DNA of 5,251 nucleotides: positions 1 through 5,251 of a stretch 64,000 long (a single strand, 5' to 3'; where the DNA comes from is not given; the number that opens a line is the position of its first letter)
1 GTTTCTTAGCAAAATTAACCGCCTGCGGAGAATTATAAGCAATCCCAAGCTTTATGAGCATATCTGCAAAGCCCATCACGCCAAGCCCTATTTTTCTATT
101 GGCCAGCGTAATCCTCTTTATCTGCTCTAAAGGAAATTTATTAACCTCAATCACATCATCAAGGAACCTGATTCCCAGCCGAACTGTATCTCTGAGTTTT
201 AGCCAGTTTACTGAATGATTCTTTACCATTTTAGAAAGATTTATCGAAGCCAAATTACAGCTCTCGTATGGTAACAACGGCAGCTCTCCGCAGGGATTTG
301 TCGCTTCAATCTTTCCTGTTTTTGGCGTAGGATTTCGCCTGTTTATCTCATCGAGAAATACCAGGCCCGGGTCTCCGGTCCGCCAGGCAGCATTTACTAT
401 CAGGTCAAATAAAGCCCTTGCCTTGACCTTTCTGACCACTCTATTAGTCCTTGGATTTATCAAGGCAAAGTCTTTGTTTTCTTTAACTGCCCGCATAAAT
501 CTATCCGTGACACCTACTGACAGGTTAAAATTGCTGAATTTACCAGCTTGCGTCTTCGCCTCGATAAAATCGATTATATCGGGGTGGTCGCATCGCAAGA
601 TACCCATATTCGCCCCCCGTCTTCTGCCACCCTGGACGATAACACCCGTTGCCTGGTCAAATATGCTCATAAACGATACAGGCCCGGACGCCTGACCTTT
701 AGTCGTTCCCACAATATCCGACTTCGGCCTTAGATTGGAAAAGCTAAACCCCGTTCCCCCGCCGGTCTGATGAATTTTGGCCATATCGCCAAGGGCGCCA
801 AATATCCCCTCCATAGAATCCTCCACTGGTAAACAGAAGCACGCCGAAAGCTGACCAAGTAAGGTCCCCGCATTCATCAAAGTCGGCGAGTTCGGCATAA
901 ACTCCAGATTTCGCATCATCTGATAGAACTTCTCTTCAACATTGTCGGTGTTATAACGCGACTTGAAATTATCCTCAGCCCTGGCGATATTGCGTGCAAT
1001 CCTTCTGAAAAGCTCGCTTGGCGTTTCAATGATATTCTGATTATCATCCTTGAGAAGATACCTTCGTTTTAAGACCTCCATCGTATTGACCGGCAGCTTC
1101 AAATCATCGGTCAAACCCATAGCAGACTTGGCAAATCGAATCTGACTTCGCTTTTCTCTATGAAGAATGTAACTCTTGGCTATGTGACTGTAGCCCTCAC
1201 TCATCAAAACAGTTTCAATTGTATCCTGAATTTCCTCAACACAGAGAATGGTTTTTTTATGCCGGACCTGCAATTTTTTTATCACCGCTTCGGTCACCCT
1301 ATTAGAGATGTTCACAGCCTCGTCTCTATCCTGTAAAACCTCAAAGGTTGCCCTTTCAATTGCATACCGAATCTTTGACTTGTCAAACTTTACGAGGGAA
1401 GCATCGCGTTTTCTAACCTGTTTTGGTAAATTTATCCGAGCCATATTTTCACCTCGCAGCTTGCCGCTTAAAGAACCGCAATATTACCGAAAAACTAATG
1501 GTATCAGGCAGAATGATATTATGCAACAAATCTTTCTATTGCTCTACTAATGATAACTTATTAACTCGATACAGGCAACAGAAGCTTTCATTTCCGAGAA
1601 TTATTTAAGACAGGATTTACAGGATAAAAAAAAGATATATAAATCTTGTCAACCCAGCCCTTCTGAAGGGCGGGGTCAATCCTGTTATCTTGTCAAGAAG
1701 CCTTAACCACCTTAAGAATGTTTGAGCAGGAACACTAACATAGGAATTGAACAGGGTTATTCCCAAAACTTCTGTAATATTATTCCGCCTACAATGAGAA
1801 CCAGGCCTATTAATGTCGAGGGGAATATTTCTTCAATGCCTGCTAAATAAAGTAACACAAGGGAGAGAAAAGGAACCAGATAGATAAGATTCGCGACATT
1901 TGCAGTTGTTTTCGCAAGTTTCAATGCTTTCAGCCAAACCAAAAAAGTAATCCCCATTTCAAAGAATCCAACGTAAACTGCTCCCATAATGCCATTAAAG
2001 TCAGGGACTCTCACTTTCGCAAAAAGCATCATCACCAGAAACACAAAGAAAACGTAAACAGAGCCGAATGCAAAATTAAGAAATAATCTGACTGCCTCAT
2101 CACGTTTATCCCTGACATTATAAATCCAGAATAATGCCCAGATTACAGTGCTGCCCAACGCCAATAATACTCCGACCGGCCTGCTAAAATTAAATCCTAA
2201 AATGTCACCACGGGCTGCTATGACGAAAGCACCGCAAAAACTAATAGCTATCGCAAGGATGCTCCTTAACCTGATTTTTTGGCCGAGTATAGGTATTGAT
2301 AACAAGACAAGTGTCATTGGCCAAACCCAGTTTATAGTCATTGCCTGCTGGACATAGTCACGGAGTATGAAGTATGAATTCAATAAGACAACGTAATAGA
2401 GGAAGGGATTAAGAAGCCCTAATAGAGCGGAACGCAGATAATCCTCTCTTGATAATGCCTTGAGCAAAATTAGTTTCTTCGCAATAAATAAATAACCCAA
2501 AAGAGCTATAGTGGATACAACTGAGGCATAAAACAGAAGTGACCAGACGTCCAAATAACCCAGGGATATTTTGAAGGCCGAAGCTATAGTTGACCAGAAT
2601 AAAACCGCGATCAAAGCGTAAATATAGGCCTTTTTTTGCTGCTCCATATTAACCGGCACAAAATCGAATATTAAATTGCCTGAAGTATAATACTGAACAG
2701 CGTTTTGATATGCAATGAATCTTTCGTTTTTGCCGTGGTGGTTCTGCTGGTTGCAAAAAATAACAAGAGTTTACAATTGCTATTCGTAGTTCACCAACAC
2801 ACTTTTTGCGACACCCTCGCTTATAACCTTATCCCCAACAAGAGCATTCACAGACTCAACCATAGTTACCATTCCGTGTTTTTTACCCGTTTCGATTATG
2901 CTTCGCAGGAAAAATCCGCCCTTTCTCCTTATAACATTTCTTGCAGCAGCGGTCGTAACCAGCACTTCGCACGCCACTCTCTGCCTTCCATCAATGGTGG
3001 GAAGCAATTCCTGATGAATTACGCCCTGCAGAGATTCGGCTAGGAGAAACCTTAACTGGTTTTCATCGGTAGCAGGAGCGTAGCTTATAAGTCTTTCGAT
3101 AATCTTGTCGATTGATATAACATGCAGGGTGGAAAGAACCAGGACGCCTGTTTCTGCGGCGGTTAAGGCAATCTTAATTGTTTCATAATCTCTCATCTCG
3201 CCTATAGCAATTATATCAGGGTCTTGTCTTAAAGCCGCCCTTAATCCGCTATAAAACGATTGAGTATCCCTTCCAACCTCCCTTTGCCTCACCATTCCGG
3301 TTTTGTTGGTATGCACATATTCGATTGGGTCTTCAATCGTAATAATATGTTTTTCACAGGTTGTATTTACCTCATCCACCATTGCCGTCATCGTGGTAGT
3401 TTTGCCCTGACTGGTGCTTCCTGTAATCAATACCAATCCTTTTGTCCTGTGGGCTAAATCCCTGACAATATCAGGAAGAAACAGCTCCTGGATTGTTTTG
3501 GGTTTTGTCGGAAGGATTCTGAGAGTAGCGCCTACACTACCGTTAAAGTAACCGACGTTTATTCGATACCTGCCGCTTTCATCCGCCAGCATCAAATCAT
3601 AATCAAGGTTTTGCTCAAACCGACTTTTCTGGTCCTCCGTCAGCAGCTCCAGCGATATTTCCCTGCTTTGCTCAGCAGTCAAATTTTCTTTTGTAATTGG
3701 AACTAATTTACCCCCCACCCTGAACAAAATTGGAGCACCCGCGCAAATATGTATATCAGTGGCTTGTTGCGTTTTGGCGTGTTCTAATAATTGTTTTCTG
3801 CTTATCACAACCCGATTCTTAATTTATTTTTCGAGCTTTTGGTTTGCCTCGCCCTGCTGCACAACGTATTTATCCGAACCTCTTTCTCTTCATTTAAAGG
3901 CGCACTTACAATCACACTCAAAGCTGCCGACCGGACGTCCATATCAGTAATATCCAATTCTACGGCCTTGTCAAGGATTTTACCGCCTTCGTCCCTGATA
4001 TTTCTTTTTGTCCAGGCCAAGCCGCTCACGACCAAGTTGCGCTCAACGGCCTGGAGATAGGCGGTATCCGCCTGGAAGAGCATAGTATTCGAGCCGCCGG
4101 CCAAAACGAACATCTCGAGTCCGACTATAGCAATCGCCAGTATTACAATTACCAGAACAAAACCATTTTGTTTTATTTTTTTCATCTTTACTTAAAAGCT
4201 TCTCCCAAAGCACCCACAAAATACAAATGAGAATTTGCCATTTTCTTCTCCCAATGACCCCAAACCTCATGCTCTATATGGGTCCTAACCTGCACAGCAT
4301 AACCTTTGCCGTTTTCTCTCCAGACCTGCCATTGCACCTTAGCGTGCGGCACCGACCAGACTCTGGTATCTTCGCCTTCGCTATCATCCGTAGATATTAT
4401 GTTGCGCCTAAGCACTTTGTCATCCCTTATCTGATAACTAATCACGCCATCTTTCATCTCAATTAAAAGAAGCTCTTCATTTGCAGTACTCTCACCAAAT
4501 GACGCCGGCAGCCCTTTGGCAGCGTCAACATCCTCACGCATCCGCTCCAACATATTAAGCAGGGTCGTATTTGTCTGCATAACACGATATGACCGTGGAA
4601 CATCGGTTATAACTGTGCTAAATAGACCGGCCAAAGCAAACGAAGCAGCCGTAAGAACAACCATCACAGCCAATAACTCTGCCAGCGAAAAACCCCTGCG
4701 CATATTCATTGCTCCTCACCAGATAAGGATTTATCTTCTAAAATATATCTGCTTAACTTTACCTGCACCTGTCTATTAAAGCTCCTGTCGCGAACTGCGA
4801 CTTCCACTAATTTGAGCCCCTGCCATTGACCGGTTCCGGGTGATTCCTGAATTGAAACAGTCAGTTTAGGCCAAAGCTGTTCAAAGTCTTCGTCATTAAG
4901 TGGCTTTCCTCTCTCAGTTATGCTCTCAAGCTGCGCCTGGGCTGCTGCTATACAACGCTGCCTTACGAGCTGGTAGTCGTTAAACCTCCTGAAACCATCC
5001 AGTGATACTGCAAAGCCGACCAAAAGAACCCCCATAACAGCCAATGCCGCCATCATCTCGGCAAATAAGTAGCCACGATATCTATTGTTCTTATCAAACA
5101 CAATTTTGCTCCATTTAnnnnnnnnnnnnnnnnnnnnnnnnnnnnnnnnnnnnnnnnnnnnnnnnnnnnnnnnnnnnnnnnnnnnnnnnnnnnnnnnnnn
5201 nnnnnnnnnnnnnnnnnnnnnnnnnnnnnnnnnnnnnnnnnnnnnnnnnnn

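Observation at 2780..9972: Atypical type IV filament operon: short ATPase, orphan secreted protein, two platform proteins, three pseudopilins, PilT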

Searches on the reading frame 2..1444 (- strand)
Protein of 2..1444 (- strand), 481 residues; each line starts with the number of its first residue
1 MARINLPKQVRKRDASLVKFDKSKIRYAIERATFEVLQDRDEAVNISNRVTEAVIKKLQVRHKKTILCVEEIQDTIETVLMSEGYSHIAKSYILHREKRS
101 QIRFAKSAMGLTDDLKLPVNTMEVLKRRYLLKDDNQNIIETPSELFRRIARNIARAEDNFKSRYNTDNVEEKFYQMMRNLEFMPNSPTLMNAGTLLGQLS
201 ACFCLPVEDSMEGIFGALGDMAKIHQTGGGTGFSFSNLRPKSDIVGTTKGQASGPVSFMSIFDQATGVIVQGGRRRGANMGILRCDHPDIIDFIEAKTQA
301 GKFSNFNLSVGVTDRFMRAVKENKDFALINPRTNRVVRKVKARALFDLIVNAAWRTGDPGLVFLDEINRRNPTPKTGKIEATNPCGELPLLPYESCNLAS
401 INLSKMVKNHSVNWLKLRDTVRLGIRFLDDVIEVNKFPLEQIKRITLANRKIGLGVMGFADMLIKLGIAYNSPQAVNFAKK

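Call 10: search_protein_families(library=pfam, proteins=[window:2-1444:-], max_evalue=0.001)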
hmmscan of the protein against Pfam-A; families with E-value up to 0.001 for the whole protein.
window:2-1444:- (481 aa): 3 families
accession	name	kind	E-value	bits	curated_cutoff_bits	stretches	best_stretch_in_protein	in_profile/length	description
PF02867.20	Ribonuc_red_lgC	-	5.5e-94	316.1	23.9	1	200-480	1-312/523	Ribonucleotide reductase, barrel domain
PF00317.26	Ribonuc_red_lgN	-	2.6e-24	85.5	28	1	120-195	6-75/77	Ribonucleotide reductase, all-alpha domain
PF03477.21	ATP-cone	-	3.9e-16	59.8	25.8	1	9-100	2-87/88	ATP cone domain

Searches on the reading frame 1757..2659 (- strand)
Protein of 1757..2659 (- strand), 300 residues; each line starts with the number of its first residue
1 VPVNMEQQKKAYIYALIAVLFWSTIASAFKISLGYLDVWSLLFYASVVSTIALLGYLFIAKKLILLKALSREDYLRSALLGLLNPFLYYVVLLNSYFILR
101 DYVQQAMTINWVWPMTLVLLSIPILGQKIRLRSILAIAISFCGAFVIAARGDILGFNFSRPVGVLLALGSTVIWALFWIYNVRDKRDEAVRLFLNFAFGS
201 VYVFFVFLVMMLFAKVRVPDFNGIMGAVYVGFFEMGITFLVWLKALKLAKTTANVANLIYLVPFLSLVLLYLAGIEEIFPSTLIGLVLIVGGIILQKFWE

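Call 4: search_protein_families(library=pfam, proteins=[window:1757-2659:-], max_evalue=0.01)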
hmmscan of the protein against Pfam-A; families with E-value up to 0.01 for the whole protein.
window:1757-2659:- (300 aa): 1 family
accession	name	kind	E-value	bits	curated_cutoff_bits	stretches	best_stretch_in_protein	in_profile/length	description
PF00892.27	EamA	-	3.1e-26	92.7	28.2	2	10-148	2-134/135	EamA-like transporter family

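Call 5: search_protein_families(library=ncbifam, proteins=[window:1757-2659:-], max_evalue=0.01)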
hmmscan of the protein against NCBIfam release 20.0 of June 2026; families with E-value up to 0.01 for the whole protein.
window:1757-2659:- (300 aa): 2 families
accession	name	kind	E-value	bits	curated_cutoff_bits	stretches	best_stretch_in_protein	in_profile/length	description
NF050091.1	ArAmAcExpYddG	equivalog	3e-15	56.5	300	1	8-295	3-281/285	aromatic amino acid exporter YddG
NF008676.0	PRK11689.1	equivalog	6.4e-08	32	194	1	7-292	3-283/297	aromatic amino acid DMT transporter YddG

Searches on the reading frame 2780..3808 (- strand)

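Call 4: search_protein_families(library=pfam, proteins=[window:2780-3808:-], max_evalue=0.01)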
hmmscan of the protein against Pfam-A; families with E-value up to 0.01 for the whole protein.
window:2780-3808:- (342 aa): 1 family
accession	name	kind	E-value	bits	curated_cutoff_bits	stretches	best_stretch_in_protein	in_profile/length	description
PF00437.27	T2SSE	-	1.4e-40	139.5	24.9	1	5-278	13-287/370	Type II/IV secretion system protein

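Call 5: search_protein_families(library=ncbifam, proteins=[window:2780-3808:-], max_evalue=0.01)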
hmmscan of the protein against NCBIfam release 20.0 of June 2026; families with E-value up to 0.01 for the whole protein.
window:2780-3808:- (342 aa): 19 families
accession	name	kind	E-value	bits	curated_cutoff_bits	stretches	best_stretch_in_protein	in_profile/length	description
TIGR01420.1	pilT_fam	subfamily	8.3e-109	363.9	319.1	1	5-334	3-334/343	PilT/PilU family type 4a pilus ATPase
TIGR02525.1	plasmid_TraJ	equivalog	7e-47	160.2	368.3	1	6-294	14-323/372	plasmid transfer ATPase TraJ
TIGR02524.1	dot_icm_DotB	equivalog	6.6e-42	144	463.3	1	6-335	8-351/358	Dot/Icm type IV secretion system ATPase DotB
NF041000.1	ATPase_ComGA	equivalog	3.8e-41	140.8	300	1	5-270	1-266/267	competence type IV pilus ATPase ComGA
TIGR02533.1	type_II_gspE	equivalog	3e-36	125.1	630.25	1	116-279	236-389/486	type II secretion system ATPase GspE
NF007755.0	PRK10436.1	equivalog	7e-35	120.6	617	1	5-270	90-356/465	type II secretion system protein GspE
TIGR02538.1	type_IV_pilB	equivalog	2.2e-30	105.8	675.65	1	119-244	312-433/564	type IV-A pilus assembly ATPase PilB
NF053534.1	T4PilAsmATPsTfpB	equivalog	1.2e-29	103.1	850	1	116-272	329-475/584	type IV pilus assembly ATPase TfpB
NF058587.1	archaellum_moto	equivalog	1.9e-18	66.5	550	1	126-243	278-396/527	archaellum flagellar ATPase motor FlaI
TIGR02788.1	VirB11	equivalog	6.6e-13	48.4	249.95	1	121-244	142-266/308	P-type DNA transfer ATPase VirB11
TIGR02782.1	TrbB_P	equivalog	4e-12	46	304.55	1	122-268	135-280/303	P-type conjugative transfer ATPase TrbB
TIGR03819.1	heli_sec_ATPase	hypoth_equivalog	6.8e-11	41.9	373.15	1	122-278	177-335/340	TadA family conjugal transfer-associated ATPase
NF010475.0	PRK13900.1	equivalog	9.7e-10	38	389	1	119-240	156-279/333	type IV secretion system ATPase VirB11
NF010469.0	PRK13894.1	subfamily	4e-08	33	508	1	121-265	147-291/320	conjugal transfer ATPase TrbB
NF053672.1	bindosome_BasE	exception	2.5e-07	29.8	1000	1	98-241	237-389/512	bindosome assembly system ATPase subunit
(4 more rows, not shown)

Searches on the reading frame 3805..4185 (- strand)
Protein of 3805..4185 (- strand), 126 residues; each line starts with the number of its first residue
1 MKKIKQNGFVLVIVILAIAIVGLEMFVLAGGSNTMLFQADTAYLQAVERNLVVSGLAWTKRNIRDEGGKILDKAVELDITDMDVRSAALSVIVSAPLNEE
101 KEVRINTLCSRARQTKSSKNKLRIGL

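Call 4: search_protein_families(library=pfam, proteins=[window:3805-4185:-], max_evalue=0.01)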
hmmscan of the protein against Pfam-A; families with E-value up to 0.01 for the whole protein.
window:3805-4185:- (126 aa): 0 families

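Call 5: search_protein_families(library=ncbifam, proteins=[window:3805-4185:-], max_evalue=0.01)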
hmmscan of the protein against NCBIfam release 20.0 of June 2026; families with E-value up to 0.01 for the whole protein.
window:3805-4185:- (126 aa): 1 family
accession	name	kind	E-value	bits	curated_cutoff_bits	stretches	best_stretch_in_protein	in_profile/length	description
NF007984.0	PRK10712.1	equivalog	0.0092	14.5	793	1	10-119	349-460/563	PTS fructose transporter subunit IIBC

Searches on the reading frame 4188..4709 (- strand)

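Call 4: search_protein_families(library=pfam, proteins=[window:4188-4709:-], max_evalue=0.01)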
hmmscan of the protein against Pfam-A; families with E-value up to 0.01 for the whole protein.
window:4188-4709:- (173 aa): 1 family
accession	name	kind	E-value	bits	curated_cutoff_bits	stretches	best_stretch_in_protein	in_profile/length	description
PF07963.17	N_methyl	-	0.00036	20.4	21.2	1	1-23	1-23/27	Prokaryotic N-terminal methylation motif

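Call 5: search_protein_families(library=ncbifam, proteins=[window:4188-4709:-], max_evalue=0.01)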
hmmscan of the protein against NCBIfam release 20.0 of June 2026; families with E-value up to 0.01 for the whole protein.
window:4188-4709:- (173 aa): 1 family
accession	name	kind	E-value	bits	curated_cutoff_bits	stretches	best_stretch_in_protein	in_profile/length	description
TIGR02532.1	IV_pilin_GFxxxE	domain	0.00039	20.1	16.3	1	4-23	1-20/24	prepilin-type N-terminal cleavage/methylation domain-containing protein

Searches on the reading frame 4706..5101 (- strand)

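Call 4: search_protein_families(library=pfam, proteins=[window:4706-5101:-], max_evalue=0.01)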
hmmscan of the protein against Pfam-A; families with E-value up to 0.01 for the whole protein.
window:4706-5101:- (131 aa): 0 families

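Call 5: search_protein_families(library=ncbifam, proteins=[window:4706-5101:-], max_evalue=0.01)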
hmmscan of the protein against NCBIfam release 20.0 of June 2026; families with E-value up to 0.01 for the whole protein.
window:4706-5101:- (131 aa): 1 family
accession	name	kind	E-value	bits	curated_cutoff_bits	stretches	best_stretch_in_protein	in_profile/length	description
NF041013.1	T4P_ComGE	equivalog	0.0022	18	49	1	7-69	2-63/83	competence type IV pilus minor pilin ComGE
